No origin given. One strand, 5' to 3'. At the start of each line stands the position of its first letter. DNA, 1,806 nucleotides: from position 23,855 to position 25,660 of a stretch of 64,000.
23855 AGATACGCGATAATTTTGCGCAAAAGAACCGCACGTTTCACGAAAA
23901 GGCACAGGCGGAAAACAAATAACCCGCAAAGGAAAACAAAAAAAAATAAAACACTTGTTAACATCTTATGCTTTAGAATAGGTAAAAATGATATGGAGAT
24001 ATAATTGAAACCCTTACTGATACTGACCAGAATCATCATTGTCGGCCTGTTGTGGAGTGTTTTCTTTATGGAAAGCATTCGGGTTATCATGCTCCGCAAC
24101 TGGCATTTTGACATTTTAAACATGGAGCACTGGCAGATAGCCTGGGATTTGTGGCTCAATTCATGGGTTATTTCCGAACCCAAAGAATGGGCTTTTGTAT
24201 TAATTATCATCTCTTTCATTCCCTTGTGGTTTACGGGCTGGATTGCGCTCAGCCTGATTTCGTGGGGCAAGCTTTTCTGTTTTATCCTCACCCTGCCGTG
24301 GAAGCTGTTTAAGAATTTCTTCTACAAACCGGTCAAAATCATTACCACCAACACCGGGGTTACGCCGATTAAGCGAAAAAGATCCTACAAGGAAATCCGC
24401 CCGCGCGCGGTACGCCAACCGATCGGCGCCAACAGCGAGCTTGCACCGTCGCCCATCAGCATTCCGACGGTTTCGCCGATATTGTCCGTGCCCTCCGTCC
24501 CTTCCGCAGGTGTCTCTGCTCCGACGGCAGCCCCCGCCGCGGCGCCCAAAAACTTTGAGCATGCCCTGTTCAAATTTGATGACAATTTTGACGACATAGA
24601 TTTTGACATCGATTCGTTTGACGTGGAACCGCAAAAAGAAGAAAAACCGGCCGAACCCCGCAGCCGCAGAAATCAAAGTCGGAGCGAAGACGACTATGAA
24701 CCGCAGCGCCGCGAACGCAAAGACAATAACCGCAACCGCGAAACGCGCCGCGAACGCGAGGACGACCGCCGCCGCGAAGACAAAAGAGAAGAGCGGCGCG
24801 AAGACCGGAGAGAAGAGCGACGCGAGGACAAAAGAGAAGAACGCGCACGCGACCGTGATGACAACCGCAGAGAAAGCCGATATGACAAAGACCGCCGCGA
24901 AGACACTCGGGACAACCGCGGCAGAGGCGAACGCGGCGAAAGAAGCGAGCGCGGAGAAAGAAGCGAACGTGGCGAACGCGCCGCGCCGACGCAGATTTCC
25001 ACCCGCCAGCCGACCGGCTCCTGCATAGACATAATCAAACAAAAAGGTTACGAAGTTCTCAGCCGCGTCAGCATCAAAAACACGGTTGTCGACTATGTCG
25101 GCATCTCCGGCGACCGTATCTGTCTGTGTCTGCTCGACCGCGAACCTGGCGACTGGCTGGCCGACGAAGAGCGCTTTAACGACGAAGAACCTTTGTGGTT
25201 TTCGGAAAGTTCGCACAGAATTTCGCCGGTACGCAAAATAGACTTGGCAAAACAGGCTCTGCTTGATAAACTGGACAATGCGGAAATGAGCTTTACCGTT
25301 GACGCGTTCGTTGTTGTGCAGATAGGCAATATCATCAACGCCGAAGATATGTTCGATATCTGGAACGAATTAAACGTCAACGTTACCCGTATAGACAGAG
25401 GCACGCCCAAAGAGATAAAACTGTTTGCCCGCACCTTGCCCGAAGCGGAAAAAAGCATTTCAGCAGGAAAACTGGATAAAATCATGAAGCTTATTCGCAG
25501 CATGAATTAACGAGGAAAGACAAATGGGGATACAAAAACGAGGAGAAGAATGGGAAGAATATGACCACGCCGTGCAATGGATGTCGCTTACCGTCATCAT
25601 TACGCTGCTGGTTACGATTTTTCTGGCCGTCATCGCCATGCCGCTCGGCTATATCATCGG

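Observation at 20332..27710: Orphan VirD4/TraG-type coupling ATPase closing a six-gene cluster of unrecognisable proteins, set between core genes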

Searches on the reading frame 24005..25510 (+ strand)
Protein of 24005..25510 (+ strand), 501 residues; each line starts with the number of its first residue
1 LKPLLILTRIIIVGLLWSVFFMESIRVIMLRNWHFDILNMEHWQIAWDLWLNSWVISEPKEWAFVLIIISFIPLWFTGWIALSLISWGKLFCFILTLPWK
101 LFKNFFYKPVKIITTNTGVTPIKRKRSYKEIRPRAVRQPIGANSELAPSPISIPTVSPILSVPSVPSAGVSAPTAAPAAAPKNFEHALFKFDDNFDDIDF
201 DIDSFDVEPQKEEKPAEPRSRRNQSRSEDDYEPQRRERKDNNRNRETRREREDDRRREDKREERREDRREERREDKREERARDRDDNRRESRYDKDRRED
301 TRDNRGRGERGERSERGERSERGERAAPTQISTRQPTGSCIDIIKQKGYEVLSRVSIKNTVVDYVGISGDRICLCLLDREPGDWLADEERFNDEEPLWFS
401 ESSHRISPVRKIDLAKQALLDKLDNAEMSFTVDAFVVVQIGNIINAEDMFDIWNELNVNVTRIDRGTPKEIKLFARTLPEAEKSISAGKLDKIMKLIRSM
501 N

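Call 3: search_protein_families(library=pfam, proteins=[window:24005-25510:+], max_evalue=1)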
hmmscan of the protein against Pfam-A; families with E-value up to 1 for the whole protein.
window:24005-25510:+ (501 aa): 0 families

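Call 4: search_protein_families(library=ncbifam, proteins=[window:24005-25510:+], max_evalue=1)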
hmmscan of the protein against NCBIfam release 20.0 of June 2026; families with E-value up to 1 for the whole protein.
window:24005-25510:+ (501 aa): 2 families
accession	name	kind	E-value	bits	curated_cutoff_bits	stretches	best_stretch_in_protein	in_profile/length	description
NF008074.0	PRK10811.1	equivalog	0.00035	18.4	908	1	210-324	587-694/1068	ribonuclease E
TIGR00934.2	2a38euk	subfamily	0.17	10.2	441.9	1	217-335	317-435/834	TRK family potassium/sodium uptake transporter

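Call 11: search_protein_families(library=padloc, proteins=[window:24005-25510:+], max_evalue=1)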
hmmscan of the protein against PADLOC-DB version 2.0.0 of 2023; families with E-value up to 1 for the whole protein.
window:24005-25510:+ (501 aa): 0 families

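Call 16: search_solved_structures(query=window:24005-25510:+, max_evalue=10)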
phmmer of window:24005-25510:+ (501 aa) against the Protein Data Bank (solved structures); distinct sequences matched with E-value up to 10: 8.
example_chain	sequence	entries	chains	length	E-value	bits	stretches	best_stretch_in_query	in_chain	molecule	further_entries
7m3p_A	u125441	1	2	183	0.48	11.8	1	185-257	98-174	Xrcc4-Spc110p(164-207)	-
6ncl_a1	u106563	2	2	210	1.3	10.4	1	117-198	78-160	P9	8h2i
9ge5_H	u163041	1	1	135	2.4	9.5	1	268-329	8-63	INO80 complex subunit B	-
9lln_C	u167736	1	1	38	2.5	9.4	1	308-338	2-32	collagen-like peptide chain C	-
5myj_BO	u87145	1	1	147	3.4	9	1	299-372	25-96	50S ribosomal protein L15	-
9f5x_1Q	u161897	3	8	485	4.5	8.6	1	149-194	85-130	Alpha-MPP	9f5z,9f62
4c2m_3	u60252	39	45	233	4.9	8.5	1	169-285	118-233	DNA-DIRECTED RNA POLYMERASE I SUBUNIT RPA34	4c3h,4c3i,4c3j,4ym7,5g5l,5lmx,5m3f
7egm_B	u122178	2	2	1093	6.8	8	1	161-260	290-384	SWI/SNF chromatin-remodeling complex subunit SWI1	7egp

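Call 20: search_protein_families(library=phrogs, proteins=[window:24005-25510:+], max_evalue=1)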
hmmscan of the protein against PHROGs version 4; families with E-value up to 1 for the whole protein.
window:24005-25510:+ (501 aa): 3 families
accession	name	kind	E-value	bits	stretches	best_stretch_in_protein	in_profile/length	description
phrog_33755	-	unknown function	0.083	14.2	1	419-467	11-59/117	-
phrog_10111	-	unknown function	0.12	12.8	1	336-369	105-138/210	-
phrog_29928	-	unknown function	0.24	10.9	1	139-322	331-508/548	-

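Call 38: search_solved_structures(query=A2, max_evalue=10)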
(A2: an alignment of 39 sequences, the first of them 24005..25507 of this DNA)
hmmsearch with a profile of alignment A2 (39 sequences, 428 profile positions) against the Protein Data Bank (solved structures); distinct sequences matched with E-value up to 10: 17.
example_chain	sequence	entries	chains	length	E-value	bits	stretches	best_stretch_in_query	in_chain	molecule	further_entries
7kj7_B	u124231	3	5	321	0.26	13.3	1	195-290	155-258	Surface protein P12p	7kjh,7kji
6ncl_a1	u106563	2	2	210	0.43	12.5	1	114-189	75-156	P9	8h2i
7lzj_A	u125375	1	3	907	0.45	12.5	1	194-282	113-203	Depolymerase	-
9yjt_K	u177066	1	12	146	0.78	11.7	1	219-284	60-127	Outer membrane protein H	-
9yju_A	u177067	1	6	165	0.93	11.4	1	232-284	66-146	Outer membrane protein H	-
9nhx_A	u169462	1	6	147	0.94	11.4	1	219-284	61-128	Outer membrane protein OmpH, putative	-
7vyv_A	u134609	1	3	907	1.5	10.8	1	194-282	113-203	Depolymerase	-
7vz3_A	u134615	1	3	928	1.5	10.7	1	194-282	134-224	Depolymerase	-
5oql_T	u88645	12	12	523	1.9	10.4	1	171-260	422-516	Putative nucleolar protein | Nop56 | Nucleolar protein 56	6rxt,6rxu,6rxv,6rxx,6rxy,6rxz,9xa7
4fe8_A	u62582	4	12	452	2.6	10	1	197-259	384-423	Maltose-binding periplasmic protein,Huntingtin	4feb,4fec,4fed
4pzr_A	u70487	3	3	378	3.1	9.7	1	209-280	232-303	Histone acetyltransferase p300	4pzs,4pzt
7szq_A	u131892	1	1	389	4.9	9.1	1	209-280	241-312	Histone acetyltransferase p300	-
8as5_A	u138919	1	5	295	5.5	8.9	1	188-278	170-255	Nucleophosmin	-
8tzo_C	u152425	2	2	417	6.1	8.7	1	178-256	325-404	Calreticulin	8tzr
3biy_A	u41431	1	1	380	6.3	8.7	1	209-280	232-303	Histone acetyltransferase p300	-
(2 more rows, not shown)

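Call 40: find_homologous_proteins(query=A2, max_evalue=0.001)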
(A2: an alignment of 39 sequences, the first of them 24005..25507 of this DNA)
Query A2 (39 sequences) (501 aa, profile of the alignment): 917 proteins with E <= 0.001 among 8000 candidates; the best 120 are listed.
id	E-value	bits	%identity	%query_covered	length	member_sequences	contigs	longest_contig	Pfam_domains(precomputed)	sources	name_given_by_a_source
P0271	3.8e-204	696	66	34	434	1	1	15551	-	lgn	-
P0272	3.1e-203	693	68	33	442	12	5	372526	-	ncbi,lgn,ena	-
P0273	5.8e-203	693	55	40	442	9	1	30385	-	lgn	-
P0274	1.5e-202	691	45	100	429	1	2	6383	-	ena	-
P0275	2.6e-202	690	68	32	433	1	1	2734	-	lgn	-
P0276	6.0e-202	689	52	42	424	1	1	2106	-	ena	-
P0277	1.1e-201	688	57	41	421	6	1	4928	-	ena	-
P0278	1.2e-201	688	52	42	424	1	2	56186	-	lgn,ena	-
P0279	1.3e-201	688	74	100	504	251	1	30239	-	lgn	-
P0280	1.6e-201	688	52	42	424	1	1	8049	-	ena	-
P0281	1.7e-201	688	42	100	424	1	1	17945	-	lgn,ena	-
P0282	2.8e-201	687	42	100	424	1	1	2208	-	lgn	-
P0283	3.5e-201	687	74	100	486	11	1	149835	-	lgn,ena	-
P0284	3.6e-201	687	68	32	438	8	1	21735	-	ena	-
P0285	4.4e-201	686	79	45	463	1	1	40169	-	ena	-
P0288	1.0e-200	685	62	100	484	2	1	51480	-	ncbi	-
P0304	1.1e-198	678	53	43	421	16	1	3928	-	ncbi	-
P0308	4.8e-198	676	43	100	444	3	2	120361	-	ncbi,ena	-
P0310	5.9e-198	676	46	100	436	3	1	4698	-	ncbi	-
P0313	1.0e-197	675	68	34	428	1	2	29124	-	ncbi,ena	-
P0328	6.9e-197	673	61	100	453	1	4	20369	-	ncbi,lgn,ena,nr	ncbi:MAG: hypothetical protein IJ689_07165 [Alphaproteobacteria bacterium]|nr:hypothetical protein [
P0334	2.1e-196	671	44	100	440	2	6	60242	-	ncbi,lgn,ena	-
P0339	4.1e-196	670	60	37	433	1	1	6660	-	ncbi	-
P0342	6.4e-196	669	60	100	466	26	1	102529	-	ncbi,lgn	-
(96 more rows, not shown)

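Call 53: predict_structure(alignment_id=A4)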
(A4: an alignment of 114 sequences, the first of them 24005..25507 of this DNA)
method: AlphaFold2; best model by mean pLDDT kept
length: 501 residues; sequences in the alignment: 114
mean_pLDDT: 65.9   pTM: 0.42
mean pLDDT of the five models: 65.9, 65.5, 65.1, 63.8, 62.1
residues with pLDDT >= 90: 105; 70-90: 113; 50-70: 125; < 50: 158
segments of 3 or more residues with pLDDT < 50: 124-128, 130-140, 142-161, 164-172, 174-178, 182-186, 190-192, 218-237, 239-244, 279-308, 314-336
pLDDT, mean of each block of 10 residues (from residue 1): 74 77 72 63 76 71 77 79 81 89 79 53 47 47 46 42 41 46 48 51 54 49 42 47 48 51 53 48 44 43 45 48 40 52 96 93 96 91 59 57 71 95 96 91 69 91 79 93 94 95 84
secondary structure, 60 per line:
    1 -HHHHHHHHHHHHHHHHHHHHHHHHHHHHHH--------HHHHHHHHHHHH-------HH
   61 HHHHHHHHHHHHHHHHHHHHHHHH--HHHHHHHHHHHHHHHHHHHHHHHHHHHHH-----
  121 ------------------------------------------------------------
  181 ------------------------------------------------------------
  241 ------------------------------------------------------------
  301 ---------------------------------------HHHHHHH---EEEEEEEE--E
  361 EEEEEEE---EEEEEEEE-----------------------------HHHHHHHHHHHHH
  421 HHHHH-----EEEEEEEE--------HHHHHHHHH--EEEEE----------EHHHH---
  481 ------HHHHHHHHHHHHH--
elements in order: H2-31 H40-51 H59-84 H87-115 H340-346 E350-357 E360-367 E371-378 H408-425 E431-438 H447-455 E458-462 H474-477 H487-499
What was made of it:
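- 24005..25510 (+): p5: 501-aa inner-membrane protein in three parts. Residues 1-115 form a conserved Trp-rich two-TM domain. Residues about 120-335 form a disordered Pro-rich then Arg/Glu/Asp-rich linker. Residues 340-500 (nt 25022-25504) form a cytoplasmic NERD / restriction-endonuclease-like domain. AF2 model with 114 sequences gives pLDDT above 90 for the C-terminal domain, with helix-strand-strand-strand-helix-strand order (call 53).
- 25148..25237 (+): Conserved acidic loop of p5 (residues 382-411, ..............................), inserted after the third strand of the nuclease-like fold. Candidate docking element. Lower pLDDT (57-71) than the rest of the domain, consistent with a flexible loop (call 53).
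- On NERD / PD-(D/E)xK nuclease superfamily (p5 C-terminal domain): AF2 gives pLDDT above 90 with the element order H340-346, E350-357, E360-367, E371-378, H408-425, E431-438 (call 53).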

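Call 56: fold_search(model_id=the predicted structure, library=pdb)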
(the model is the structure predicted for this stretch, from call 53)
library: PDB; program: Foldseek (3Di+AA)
matches with E <= 10: 591; with E <= 0.001: 0
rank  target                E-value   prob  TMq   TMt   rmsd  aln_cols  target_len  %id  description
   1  9nl3_A                7.1e-03  0.93  0.14  0.07   7.0       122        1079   15  Structure of R2 retrotransposon protein from Taeniopygia guttata initiating target-primed reverse transcription (released 2025-06-18)
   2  9nl2_A                1.4e-02  0.84  0.14  0.07  12.3       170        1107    6  Structure of R2 retrotransposon protein from Platysternon megacephalum initiating target-primed reverse transcription (released 2025-06-18)
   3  3fov                  2.2e-02  0.94  0.13  0.48   5.7       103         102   16  Crystal structure of protein RPA0323 of unknown function from Rhodopseudomonas palustris (released 2009-01-13)
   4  9dou_A                2.5e-02  0.82  0.14  0.08   6.6       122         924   14  Taeniopygia guttata R2 retrotransposon (R2Tg) initiating target-primed reverse transcription (released 2025-05-21)
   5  1y88                  4.2e-02  0.77  0.16  0.38  11.0       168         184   11  Crystal Structure of Protein of Unknown Function AF1548 (released 2004-12-21)
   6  5lhc_A                6.5e-02  0.63  0.15  0.14  10.5       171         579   13  The structure of D456A mutant of Nt.BspD6I nicking endonuclease at 0.24 nm resolution . (released 2017-08-16)
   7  6qnz_B                7.9e-02  0.63  0.16  0.14  10.6       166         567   11  Crystal structure of the site-specific DNA nickase N.BspD6I E418A Mutant (released 2020-03-04)
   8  2ewf                  8.4e-02  0.54  0.16  0.13  10.7       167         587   16  Crystal structure of the site-specific DNA nickase N.BspD6I (released 2006-11-21)
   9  5gke_A                9.5e-02  0.51  0.13  0.24   5.8       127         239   13  Structure of EndoMS-dsDNA1 complex (released 2016-11-02)
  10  6qnz_A                1.2e-01  0.44  0.15  0.14  10.7       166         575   14  Crystal structure of the site-specific DNA nickase N.BspD6I E418A Mutant (released 2020-03-04)
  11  5liq_B                1.4e-01  0.44  0.15  0.13  10.8       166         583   14  The structure of C160S,C508S,C578S mutant of Nt.BspD6I nicking endonuclease at 0.185 nm resolution . (released 2017-08-02)
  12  9ibq_A                1.6e-01  0.44  0.14  0.23   5.1       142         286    7  Structure of BstEII with DNA substrate (released 2026-03-04)
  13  5liq_A                1.6e-01  0.44  0.16  0.14  10.5       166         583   15  The structure of C160S,C508S,C578S mutant of Nt.BspD6I nicking endonuclease at 0.185 nm resolution . (released 2017-08-02)
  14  4c43                  1.7e-01  0.14  0.07  0.11  11.1        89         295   18  FERREDOXIN NADP REDUCTASE MUTANT WITH GLU 103 REPLACED BY TYR, TYR 104 REPLACED BY PHE, SER 109 REPLACED BY PHE AND GLY  (released 2013-12-25)
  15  5liz                  2.0e-01  0.33  0.15  0.13  14.9       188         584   12  The structure of Nt.BspD6I nicking endonuclease with all cysteines mutated by serine residues at 0.19 nm resolution . (released 2017-08-02)
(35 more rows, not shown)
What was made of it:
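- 24005..25510 (+): The Foldseek top hits are PD-(D/E)xK folds: R2 RLE, AF1548, Nt.BspD6I, EndoMS and BstEII, with E from 7e-3 to 0.16 (call 56).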

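Call 77: search_protein_families(library=pfam, alignment_id=A2, max_evalue=1)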
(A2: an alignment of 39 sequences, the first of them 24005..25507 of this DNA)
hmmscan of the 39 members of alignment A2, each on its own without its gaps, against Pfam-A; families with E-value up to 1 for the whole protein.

A. member 1, window:24005-25507:+ (501 aa): 0 families

B. families by the number of members that match (of 39 scanned): 21 families
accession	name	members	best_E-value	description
PF08378.17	NERD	15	0.009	Nuclease-related domain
PF03353.20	Lin-8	4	0.00024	Ras-mediated vulval-induction antagonist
PF02724.19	CDC45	4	0.024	CDC45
PF12496.13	BNIP2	2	0.0029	Bcl2-/adenovirus E1B nineteen kDa-interacting protein 2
PF05764.18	YL1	2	0.0051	YL1 nuclear protein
PF16857.10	RNA_pol_inhib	2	0.089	RNA polymerase inhibitor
PF01080.22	Presenilin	2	0.55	Presenilin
PF12871.12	PRP38_assoc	1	0.0096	Pre-mRNA-splicing factor 38-associated hydrophilic C-term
PF04747.17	DUF612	1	0.015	Protein of unknown function, DUF612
PF24880.1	DUF7738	1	0.023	Domain of unknown function (DUF7738)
PF08597.15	eIF3_subunit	1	0.027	Translation initiation factor eIF3 subunit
PF21769.2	vRNAP_dom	1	0.16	Virion DNA-directed RNA polymerase domain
PF01842.31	ACT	1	0.17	ACT domain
PF14056.11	DUF4250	1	0.23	Domain of unknown function (DUF4250)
PF15576.11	DUF4661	1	0.32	Domain of unknown function (DUF4661)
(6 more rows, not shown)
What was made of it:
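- On NERD / PD-(D/E)xK nuclease superfamily (p5 C-terminal domain): NERD PF08378 matches weakly in 15 of 39 orthologues (best E = 0.009; call 77).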

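Call 86: list_cluster_members(proteins=[P0328, P0272, P0288, P0304, P0308, P0310, P0313, P0334, P0339, P0342])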
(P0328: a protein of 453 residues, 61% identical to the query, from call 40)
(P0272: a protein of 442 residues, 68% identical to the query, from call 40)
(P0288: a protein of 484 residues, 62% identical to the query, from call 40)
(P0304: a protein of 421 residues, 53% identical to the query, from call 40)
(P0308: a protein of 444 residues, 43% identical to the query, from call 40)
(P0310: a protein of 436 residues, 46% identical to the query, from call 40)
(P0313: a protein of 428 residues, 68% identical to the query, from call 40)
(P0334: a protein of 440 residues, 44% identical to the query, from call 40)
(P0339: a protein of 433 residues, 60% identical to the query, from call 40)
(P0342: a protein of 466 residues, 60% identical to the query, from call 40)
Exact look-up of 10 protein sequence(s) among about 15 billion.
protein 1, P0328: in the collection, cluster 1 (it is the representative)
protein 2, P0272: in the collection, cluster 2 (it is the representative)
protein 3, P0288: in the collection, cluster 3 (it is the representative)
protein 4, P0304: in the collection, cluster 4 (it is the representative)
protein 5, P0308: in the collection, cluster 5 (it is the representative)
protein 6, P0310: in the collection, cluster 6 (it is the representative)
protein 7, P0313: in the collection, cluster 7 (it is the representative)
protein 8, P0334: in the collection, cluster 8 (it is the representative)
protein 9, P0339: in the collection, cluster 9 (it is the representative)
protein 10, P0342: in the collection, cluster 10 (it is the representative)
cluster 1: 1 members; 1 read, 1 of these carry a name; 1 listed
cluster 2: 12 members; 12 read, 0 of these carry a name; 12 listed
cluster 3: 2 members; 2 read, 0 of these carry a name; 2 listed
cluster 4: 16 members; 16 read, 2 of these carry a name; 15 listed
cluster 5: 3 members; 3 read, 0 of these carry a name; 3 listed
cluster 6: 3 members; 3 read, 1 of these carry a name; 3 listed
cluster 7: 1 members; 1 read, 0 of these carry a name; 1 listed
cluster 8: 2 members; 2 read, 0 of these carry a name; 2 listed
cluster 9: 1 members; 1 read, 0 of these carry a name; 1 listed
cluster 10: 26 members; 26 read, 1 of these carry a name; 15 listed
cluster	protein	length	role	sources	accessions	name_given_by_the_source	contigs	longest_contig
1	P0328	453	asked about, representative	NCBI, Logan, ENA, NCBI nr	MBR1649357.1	MAG: hypothetical protein IJ689_07165 [Alphaproteobacteria bacterium] | hypothetical protein [Alphaproteobacteria bacterium]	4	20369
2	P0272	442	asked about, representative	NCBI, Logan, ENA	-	-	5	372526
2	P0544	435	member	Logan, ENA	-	-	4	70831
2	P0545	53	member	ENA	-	-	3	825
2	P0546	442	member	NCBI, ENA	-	-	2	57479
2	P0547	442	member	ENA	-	-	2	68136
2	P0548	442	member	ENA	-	-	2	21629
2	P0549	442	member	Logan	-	-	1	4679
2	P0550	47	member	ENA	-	-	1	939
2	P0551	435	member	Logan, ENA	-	-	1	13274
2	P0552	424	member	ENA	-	-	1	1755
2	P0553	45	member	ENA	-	-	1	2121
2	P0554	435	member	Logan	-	-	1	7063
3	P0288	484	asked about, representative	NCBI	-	-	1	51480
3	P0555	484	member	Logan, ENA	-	-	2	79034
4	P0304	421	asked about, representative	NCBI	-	-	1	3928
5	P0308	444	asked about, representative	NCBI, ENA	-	-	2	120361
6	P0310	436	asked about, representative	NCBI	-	-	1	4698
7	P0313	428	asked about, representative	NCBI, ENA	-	-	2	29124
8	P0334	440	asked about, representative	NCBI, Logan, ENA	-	-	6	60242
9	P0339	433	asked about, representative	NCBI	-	-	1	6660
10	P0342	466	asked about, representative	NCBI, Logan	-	-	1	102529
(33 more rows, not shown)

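Call 96: find_related_loci(query=A2, collection=viral_contigs, flank=5000)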
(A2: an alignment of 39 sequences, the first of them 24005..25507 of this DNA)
Query A2 (501 aa) in viral_contigs; peptide patterns used: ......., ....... (x = any residue, [..] = any of these).
40 stretches matched a pattern, but none encodes a relative of the query by tblastn (E <= 1e-3).
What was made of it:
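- No relative occurs in viral contigs (call 96).
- Tried and rejected: Phage origin: rejected (calls 20, 96).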
